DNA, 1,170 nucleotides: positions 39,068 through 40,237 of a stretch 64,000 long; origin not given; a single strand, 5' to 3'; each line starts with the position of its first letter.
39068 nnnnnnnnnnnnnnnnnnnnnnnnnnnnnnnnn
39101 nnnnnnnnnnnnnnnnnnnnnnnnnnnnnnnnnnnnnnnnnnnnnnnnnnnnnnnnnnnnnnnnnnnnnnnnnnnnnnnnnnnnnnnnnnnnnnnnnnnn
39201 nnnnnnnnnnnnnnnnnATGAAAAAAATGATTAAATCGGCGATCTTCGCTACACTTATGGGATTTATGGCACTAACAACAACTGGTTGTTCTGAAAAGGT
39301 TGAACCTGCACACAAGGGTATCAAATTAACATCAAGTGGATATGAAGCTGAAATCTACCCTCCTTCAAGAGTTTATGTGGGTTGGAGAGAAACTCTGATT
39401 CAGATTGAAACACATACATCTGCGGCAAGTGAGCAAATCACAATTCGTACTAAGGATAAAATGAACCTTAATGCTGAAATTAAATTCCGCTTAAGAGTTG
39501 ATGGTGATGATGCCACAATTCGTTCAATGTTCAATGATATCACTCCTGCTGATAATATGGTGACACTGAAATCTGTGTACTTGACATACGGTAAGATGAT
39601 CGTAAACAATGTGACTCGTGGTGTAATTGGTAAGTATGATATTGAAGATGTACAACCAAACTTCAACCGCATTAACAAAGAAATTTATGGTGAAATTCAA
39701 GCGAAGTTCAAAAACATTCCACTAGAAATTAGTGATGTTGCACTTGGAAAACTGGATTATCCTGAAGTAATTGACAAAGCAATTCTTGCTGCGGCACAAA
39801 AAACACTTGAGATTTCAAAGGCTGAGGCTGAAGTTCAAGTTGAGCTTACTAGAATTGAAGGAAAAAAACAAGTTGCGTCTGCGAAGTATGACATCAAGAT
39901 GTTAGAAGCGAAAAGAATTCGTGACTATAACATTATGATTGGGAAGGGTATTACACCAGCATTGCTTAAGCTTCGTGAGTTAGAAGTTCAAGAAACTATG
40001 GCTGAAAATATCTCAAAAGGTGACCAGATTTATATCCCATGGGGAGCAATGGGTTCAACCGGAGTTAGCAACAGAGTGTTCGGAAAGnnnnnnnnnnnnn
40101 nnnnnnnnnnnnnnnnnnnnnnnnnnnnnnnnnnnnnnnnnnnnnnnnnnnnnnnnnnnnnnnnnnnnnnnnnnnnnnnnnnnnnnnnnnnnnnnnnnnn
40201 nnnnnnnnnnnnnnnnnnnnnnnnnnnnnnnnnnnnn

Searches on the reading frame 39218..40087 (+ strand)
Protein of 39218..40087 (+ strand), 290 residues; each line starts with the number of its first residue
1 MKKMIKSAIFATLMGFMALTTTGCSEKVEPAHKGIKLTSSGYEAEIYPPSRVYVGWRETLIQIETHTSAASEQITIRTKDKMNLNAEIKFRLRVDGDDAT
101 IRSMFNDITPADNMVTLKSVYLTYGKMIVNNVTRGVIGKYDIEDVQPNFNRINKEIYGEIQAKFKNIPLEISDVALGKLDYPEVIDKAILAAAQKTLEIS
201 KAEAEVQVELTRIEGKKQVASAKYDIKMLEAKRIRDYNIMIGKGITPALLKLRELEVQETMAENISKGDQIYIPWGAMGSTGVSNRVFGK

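Call 56: search_protein_families(library=pfam, proteins=[window:39218-40087:+], max_evalue=0.01)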
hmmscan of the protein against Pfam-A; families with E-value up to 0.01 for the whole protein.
window:39218-40087:+ (290 aa): 1 family
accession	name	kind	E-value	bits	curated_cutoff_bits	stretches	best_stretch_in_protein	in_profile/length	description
PF01145.31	Band_7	-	7.9e-15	55.8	23.6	1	28-205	3-168/176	SPFH domain / Band 7 family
